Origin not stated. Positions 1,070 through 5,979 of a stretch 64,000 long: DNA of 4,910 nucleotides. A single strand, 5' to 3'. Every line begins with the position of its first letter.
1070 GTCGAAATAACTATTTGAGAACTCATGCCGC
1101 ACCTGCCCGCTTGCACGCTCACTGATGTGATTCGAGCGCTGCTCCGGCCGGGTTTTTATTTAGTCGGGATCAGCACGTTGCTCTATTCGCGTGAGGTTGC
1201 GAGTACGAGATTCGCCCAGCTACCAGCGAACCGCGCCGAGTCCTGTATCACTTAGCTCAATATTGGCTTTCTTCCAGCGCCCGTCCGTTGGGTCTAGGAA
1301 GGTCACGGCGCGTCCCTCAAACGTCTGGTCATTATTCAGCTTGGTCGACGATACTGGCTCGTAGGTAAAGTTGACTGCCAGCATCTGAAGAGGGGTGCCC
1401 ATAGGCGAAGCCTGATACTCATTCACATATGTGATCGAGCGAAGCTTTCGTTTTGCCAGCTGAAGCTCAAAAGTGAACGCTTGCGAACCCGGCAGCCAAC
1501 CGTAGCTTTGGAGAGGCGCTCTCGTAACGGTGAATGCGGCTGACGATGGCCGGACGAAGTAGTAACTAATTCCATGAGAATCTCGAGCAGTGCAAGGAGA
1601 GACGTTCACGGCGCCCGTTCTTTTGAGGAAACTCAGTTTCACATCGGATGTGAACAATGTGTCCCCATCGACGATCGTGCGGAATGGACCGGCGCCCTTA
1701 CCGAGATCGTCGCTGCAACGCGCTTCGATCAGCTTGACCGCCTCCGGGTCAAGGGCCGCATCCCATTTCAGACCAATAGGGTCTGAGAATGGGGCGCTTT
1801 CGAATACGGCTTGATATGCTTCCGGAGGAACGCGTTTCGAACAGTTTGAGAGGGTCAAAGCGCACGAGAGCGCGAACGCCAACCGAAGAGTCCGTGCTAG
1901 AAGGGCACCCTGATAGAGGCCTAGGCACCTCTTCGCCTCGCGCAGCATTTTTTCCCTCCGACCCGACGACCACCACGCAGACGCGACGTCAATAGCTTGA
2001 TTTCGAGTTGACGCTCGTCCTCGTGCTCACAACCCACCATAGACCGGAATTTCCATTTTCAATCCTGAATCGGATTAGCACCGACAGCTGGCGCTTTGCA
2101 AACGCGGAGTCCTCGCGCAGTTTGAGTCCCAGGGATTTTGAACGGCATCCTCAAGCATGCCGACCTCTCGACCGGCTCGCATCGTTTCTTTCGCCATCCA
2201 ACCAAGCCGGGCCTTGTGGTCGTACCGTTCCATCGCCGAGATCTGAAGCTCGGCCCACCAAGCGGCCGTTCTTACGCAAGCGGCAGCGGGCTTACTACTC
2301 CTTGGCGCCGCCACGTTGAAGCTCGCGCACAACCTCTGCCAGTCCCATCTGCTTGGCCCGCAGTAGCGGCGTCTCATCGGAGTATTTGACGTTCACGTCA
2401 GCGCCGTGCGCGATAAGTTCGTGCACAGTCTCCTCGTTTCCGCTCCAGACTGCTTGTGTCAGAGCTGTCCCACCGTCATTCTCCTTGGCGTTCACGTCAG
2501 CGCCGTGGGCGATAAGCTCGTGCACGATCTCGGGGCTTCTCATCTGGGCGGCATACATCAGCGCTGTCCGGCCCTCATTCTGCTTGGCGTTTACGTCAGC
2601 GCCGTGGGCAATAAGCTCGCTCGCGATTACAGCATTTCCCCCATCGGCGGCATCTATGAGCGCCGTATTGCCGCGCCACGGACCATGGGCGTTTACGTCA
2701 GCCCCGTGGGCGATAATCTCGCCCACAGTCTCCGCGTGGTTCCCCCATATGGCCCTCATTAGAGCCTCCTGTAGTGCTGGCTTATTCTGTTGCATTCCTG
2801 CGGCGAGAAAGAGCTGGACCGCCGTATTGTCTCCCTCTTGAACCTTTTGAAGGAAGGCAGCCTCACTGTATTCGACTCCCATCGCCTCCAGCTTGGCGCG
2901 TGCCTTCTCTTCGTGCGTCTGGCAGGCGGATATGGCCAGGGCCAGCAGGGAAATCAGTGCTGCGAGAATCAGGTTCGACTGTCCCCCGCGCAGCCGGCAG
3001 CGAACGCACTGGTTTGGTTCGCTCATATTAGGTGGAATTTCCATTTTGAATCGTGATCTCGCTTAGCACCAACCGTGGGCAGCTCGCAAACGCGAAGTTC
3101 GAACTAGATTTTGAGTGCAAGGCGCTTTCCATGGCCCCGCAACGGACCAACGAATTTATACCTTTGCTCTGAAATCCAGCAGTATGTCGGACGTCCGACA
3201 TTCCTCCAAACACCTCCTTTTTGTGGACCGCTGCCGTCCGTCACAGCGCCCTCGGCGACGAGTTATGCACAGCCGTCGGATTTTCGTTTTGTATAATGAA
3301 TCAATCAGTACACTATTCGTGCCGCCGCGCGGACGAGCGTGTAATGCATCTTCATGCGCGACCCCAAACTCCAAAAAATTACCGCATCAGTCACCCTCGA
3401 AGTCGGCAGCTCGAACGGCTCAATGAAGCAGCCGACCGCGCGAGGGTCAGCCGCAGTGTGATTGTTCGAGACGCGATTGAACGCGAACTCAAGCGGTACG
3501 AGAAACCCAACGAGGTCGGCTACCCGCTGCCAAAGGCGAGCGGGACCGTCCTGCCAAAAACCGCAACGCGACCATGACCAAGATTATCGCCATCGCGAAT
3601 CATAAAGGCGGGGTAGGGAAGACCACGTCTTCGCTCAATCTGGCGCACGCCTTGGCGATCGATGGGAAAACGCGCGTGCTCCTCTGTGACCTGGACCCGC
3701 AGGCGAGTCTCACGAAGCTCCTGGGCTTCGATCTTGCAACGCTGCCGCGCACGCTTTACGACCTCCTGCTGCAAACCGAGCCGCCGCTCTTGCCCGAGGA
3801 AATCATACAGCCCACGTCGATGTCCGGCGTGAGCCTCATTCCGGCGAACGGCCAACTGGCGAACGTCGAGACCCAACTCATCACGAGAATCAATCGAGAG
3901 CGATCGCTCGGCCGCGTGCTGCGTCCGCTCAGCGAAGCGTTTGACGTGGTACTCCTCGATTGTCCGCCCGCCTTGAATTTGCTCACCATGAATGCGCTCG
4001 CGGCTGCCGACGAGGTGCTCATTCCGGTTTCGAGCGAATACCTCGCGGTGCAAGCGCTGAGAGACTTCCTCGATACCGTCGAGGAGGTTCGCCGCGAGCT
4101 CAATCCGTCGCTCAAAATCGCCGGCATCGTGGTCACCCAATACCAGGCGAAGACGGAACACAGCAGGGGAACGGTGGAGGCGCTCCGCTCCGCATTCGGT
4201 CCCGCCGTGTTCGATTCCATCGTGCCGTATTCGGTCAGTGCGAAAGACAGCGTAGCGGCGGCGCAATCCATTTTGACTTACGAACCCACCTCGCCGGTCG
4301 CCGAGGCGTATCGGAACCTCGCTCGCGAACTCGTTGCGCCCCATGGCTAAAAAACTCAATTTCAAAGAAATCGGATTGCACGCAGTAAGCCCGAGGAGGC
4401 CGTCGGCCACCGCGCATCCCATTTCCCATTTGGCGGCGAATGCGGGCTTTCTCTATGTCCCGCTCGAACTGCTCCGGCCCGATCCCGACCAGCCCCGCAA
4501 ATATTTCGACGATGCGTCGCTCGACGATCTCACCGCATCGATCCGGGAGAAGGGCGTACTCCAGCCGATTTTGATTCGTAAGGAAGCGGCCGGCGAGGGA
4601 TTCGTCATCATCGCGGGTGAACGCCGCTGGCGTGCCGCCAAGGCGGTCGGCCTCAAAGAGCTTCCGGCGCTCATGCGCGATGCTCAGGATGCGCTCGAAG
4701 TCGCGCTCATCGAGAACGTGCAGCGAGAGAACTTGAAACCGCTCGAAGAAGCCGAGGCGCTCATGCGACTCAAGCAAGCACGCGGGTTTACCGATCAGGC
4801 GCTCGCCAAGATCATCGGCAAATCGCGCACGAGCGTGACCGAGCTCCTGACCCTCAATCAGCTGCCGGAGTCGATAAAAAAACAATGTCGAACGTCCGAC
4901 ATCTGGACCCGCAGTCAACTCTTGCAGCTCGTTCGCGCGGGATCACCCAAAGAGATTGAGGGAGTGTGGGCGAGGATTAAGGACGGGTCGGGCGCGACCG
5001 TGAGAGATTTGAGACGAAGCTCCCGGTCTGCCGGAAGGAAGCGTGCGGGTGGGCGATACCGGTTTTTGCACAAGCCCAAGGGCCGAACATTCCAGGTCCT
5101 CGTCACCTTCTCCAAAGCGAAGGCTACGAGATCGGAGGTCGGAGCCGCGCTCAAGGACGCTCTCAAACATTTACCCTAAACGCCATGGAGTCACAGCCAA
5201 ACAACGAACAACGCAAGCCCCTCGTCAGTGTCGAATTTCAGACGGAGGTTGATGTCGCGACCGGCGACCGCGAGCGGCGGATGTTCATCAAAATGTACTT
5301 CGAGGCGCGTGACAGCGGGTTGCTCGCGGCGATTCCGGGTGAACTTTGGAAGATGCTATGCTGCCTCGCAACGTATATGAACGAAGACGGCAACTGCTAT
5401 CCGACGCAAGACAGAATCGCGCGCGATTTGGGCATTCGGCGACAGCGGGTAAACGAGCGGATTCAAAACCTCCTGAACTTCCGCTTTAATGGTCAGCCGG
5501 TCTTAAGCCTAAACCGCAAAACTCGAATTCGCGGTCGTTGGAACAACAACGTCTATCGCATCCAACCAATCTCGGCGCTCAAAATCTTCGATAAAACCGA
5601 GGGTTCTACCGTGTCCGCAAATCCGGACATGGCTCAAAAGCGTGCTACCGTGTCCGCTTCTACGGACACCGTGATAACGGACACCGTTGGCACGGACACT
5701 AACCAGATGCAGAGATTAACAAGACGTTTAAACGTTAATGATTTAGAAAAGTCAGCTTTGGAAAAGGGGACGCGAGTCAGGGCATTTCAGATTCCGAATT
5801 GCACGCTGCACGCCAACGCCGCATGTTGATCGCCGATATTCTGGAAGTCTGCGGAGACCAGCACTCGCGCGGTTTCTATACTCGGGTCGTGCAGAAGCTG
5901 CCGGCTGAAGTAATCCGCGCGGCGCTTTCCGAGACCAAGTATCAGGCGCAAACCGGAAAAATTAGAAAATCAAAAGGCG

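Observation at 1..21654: Right-hand arm of an integrated mobile element ending at a tmRNA/tRNA 3'-end-like repeat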

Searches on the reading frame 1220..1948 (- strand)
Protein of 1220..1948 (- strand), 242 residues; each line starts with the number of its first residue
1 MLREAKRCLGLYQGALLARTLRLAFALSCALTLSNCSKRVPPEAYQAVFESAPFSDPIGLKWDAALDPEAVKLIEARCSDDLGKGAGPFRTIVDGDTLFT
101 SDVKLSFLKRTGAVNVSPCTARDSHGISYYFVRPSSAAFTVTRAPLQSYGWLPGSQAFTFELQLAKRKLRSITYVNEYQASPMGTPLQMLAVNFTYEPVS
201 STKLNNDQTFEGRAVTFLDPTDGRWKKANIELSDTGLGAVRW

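Call 6: search_protein_families(library=pfam, proteins=[window:1220-1948:-], max_evalue=0.01)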
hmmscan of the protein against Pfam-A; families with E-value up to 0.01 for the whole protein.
window:1220-1948:- (242 aa): 0 families

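Call 12: find_encoding_contigs(protein=window:1220-1948:-, flank=10000, max_places=6)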
Protein window:1220-1948:- (242 aa): no gene with exactly this product is on record in the collection.

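Call 32: search_protein_families(library=padloc, proteins=[window:1220-1948:-], max_evalue=0.01)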
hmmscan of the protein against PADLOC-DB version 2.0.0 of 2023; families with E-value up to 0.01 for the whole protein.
window:1220-1948:- (242 aa): 0 families

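Call 33: search_protein_families(library=ncbifam, proteins=[window:1220-1948:-], max_evalue=0.01)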
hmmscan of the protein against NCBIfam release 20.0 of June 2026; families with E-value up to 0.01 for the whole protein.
window:1220-1948:- (242 aa): 0 families

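Call 68: search_protein_families(library=phrogs, proteins=[window:1220-1948:-], max_evalue=0.01)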
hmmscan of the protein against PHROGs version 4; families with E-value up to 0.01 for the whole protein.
window:1220-1948:- (242 aa): 0 families

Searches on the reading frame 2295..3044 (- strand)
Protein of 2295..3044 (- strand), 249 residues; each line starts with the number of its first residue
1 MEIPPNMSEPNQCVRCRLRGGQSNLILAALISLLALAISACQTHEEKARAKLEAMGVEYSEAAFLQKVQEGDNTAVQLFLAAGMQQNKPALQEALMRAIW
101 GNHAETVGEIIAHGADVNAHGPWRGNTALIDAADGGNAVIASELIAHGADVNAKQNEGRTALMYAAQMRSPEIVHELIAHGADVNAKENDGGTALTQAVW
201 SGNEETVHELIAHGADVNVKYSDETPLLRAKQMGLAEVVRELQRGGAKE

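Call 6: search_protein_families(library=pfam, proteins=[window:2295-3044:-], max_evalue=0.01)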
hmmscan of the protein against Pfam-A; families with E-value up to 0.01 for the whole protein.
window:2295-3044:- (249 aa): 6 families
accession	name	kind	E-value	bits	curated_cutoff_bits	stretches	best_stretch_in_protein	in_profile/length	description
PF00023.36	Ank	-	2.3e-29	100.2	21.1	3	158-188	2-32/33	Ankyrin repeat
PF12796.13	Ank_2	-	2.6e-29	102.1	27.3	3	95-187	1-89/90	Ankyrin repeats (3 copies)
PF13637.12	Ank_4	-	1.5e-20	73.3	22.7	3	172-207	11-46/50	Ankyrin repeats (many copies)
PF13606.12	Ank_3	-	4.2e-17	60.7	22.3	1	157-186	1-30/30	Ankyrin repeat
PF13857.12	Ank_5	-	7.4e-17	61.7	27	2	144-195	1-53/56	Ankyrin repeats (many copies)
PF23745.1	ANK_LRRK2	-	3.8e-06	27.2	27.5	1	129-212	35-114/130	LRRK2 ANK repeat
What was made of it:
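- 2295..3044 (-): Ankyrin-repeat protein gene, lying in a segment (2254-3149) that is absent from related elements. Pfam Ank 2e-29 (call 6).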

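Call 32: search_protein_families(library=padloc, proteins=[window:2295-3044:-], max_evalue=0.01)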
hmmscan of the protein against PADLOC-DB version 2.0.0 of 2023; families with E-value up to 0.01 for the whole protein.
window:2295-3044:- (249 aa): 2 families
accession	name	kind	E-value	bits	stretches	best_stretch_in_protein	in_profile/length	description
PDLC04783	PDC-M72A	-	6.1e-30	102.7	2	62-179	232-350/392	-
PDLC02908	Ankyrin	-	4.9e-11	39.6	2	152-242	730-821/880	-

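Call 108: search_protein_families(library=pfam, proteins=[L180:211-1239:+], max_evalue=0.001)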
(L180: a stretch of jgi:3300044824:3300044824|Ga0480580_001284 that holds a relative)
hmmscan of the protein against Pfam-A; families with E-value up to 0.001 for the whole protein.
L180:211-1239:+ (342 aa): 1 family
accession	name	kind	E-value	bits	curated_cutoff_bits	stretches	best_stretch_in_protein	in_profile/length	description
PF00589.27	Phage_integrase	-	7.9e-16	58.7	27.1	1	171-323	5-165/172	Phage integrase family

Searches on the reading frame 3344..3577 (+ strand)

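Call 108: search_protein_families(library=pfam, proteins=[L180:211-1239:+], max_evalue=0.001)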
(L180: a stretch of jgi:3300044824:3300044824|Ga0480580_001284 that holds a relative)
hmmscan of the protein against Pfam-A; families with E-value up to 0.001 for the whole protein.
L180:211-1239:+ (342 aa): 1 family
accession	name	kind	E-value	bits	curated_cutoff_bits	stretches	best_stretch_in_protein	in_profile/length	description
PF00589.27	Phage_integrase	-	7.9e-16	58.7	27.1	1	171-323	5-165/172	Phage integrase family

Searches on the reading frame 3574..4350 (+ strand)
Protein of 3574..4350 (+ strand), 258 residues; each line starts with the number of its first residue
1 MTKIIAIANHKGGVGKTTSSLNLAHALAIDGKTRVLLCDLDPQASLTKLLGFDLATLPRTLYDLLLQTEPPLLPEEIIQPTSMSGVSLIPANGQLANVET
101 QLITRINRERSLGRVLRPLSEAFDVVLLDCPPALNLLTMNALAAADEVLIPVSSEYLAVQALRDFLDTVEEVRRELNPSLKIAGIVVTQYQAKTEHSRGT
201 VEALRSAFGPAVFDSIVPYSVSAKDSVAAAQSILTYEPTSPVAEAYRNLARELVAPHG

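Call 6: search_protein_families(library=pfam, proteins=[window:3574-4350:+], max_evalue=0.01)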
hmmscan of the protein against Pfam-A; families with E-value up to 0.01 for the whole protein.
window:3574-4350:+ (258 aa): 8 families
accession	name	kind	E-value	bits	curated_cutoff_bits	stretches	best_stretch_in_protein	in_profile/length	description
PF13614.12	AAA_31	-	5.7e-53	179.9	27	1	2-182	1-177/177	AAA domain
PF01656.29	CbiA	-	6.6e-23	81.5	25.4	1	5-229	1-121/125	CobQ/CobB/MinD/ParA nucleotide binding domain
PF00142.24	Fer4_NifH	-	4.4e-14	53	25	1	10-253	7-244/271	4Fe-4S iron sulfur cluster binding proteins, NifH/frxC family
PF09140.17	MipZ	-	5.5e-11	42.7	20.7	1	4-170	2-143/262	ATPase MipZ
PF10609.15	ParA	-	8.6e-11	42.2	27.1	1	2-253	3-245/246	NUBPL iron-transfer P-loop NTPase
PF06564.18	CBP_BcsQ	-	4.2e-08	33.4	21.3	1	3-153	2-146/234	Cellulose biosynthesis protein BcsQ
PF02374.21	ArsA_ATPase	-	2.1e-07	30.9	24.3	1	10-133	8-135/305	Anion-transporting ATPase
PF07015.17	VirC1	-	0.0005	19.9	24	1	3-48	2-46/231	VirC1 protein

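Call 11: find_encoding_contigs(protein=window:3574-4350:+, flank=10000, max_places=6)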
Protein window:3574-4350:+ (258 aa): no gene with exactly this product is on record in the collection.

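Call 24: list_cluster_members(proteins=[P0001, window:3574-4350:+, window:12909-13979:+, window:10213-12873:+])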
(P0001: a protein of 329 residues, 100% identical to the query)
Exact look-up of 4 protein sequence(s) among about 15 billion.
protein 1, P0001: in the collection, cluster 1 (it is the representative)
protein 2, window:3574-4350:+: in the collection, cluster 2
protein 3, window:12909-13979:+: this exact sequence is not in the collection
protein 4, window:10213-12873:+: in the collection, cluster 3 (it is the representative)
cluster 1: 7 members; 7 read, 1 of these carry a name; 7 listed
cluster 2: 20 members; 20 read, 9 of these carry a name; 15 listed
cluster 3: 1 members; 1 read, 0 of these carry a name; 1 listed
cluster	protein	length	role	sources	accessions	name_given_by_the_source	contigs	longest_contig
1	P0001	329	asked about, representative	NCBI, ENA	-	-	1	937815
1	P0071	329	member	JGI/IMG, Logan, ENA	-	glyoxylase-like metal-dependent hydrolase (beta-lactamase superfamily II)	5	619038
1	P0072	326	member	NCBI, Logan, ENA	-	-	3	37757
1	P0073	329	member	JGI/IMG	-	-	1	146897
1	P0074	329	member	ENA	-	-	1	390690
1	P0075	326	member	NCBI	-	-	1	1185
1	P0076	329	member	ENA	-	-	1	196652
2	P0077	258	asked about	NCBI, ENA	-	-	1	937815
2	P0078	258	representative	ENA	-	-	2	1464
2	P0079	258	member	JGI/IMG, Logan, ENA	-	chromosome partitioning protein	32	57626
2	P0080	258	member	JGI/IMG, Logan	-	chromosome partitioning protein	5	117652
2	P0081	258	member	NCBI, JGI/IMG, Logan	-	chromosome partitioning protein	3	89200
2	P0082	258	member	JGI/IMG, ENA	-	chromosome partitioning protein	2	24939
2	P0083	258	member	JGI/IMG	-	chromosome partitioning protein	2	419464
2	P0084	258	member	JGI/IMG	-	chromosome partitioning protein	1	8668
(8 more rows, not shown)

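Call 52: find_related_loci(query=window:3574-4350:+, collection=metagenome_contigs, flank=10000)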
Query window:3574-4350:+ (258 aa) in metagenome_contigs; peptide patterns used: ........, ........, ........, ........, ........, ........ (x = any residue, [..] = any of these).
600 stretches matched a pattern (row limit reached: there are more); 237 encode a relative of the query (tblastn E <= 1e-3); the best 80 are kept; 80 distinct loci.
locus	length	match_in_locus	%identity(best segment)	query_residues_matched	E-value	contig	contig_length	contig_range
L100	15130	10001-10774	97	1-258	1e-166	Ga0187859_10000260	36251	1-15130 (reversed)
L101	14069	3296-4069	97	1-258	9e-167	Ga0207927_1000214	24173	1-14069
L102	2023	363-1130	98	1-256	2e-178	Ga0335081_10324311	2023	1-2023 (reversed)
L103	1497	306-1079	90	1-258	9e-169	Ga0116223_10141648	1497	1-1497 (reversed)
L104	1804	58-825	70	1-257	1e-127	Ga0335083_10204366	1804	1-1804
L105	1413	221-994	69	1-258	5e-128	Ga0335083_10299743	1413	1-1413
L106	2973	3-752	71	9-258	2e-120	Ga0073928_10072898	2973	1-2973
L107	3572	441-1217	68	1-257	4e-118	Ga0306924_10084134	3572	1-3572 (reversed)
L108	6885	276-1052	68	1-257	1e-115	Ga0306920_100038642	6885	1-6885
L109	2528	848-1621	68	1-258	7e-120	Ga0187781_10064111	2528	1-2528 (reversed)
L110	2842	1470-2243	68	1-258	8e-119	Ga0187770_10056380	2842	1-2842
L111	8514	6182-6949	58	1-258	2e-94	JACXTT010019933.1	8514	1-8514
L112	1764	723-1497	64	1-258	1e-99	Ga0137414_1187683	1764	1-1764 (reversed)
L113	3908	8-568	69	71-257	1e-85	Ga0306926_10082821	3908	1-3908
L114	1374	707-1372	57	1-223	9e-85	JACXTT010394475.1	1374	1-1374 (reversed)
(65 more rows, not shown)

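Call 108: search_protein_families(library=pfam, proteins=[L020:8109-9350:+, L020:7219-8112:+, L020:5939-7222:+, L020:5144-5875:+, L020:4385-5035:+, L088:7895-8890:+], max_evalue=0.001)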
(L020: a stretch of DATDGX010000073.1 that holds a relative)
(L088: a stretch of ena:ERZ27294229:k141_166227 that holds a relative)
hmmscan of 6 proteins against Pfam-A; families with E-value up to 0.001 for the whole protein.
L020:8109-9350:+ (413 aa): 1 family
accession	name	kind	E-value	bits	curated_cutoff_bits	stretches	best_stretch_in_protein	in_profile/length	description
PF08486.15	SpoIID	-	7.5e-24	84.6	23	1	85-198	3-97/97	Stage II sporulation protein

L020:7219-8112:+ (297 aa): 1 family
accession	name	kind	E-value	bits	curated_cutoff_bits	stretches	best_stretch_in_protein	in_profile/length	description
PF16269.10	DUF4922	-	1.3e-51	174.8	23.6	1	8-152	1-145/146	Domain of unknown function (DUF4922)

L020:5939-7222:+ (427 aa): 4 families
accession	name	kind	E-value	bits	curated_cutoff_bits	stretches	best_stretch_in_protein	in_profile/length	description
PF00535.33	Glycos_transf_2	-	9.1e-21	74.9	23.3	1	192-323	1-130/168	Glycosyl transferase family 2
PF10111.15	Glyco_tranf_2_2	-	6.3e-06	26.3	27.3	1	192-283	1-94/276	Glycosyltransferase like family 2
PF13704.12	Glyco_tranf_2_4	-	0.00032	21.6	27.5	1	221-288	21-89/98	Glycosyl transferase family 2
PF13641.12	Glyco_tranf_2_3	-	0.00053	20.5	27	1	191-374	3-194/230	Glycosyltransferase like family 2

L020:5144-5875:+ (243 aa): 1 family
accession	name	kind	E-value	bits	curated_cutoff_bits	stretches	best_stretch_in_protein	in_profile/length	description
PF07313.18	AmiA-like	-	2.7e-41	141.7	27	1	35-223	2-200/202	N-acetylmuramoyl-L-alanine amidase-like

L020:4385-5035:+ (216 aa): 0 families

L088:7895-8890:+ (331 aa): 0 families

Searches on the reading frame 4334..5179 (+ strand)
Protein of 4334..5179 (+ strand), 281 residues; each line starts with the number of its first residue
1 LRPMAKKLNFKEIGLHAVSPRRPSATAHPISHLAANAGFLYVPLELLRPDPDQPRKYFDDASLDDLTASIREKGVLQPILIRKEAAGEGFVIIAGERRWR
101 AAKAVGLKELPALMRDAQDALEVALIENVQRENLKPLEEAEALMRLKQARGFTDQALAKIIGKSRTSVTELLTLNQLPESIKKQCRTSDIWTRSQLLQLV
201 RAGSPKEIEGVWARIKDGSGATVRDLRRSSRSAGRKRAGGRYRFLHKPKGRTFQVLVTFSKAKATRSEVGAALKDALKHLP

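Call 6: search_protein_families(library=pfam, proteins=[window:4334-5179:+], max_evalue=0.01)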
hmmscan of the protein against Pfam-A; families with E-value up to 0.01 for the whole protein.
window:4334-5179:+ (281 aa): 2 families
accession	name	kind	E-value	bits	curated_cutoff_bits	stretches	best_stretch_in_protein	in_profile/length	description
PF02195.25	ParB_N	-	2.8e-29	101.4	26.3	1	42-130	6-95/95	ParB N-terminal domain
PF17762.8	HTH_ParB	-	6.8e-13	49.1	22.6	1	132-228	1-95/102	ParB HTH domain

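Call 108: search_protein_families(library=pfam, proteins=[L180:211-1239:+], max_evalue=0.001)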
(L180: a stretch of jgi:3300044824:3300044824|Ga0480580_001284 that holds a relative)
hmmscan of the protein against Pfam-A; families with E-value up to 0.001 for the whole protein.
L180:211-1239:+ (342 aa): 1 family
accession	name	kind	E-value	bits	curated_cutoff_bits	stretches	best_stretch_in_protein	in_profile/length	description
PF00589.27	Phage_integrase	-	7.9e-16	58.7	27.1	1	171-323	5-165/172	Phage integrase family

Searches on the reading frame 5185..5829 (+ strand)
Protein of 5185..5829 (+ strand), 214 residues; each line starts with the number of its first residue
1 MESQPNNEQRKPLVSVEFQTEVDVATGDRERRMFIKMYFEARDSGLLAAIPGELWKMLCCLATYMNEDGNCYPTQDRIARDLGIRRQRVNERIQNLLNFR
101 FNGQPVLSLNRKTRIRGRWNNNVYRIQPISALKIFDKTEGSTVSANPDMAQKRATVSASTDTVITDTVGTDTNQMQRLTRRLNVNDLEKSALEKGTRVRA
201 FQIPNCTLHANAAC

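Call 6: search_protein_families(library=pfam, proteins=[window:5185-5829:+], max_evalue=0.01)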
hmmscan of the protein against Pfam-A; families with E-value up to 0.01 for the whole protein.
window:5185-5829:+ (214 aa): 1 family
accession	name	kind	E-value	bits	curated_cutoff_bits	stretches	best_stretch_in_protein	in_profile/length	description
PF13730.12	HTH_36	-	1e-07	32.1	25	1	58-96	11-49/55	Helix-turn-helix domain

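Call 33: search_protein_families(library=ncbifam, proteins=[window:5185-5829:+], max_evalue=0.01)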
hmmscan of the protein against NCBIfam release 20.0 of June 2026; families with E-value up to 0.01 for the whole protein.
window:5185-5829:+ (214 aa): 0 families
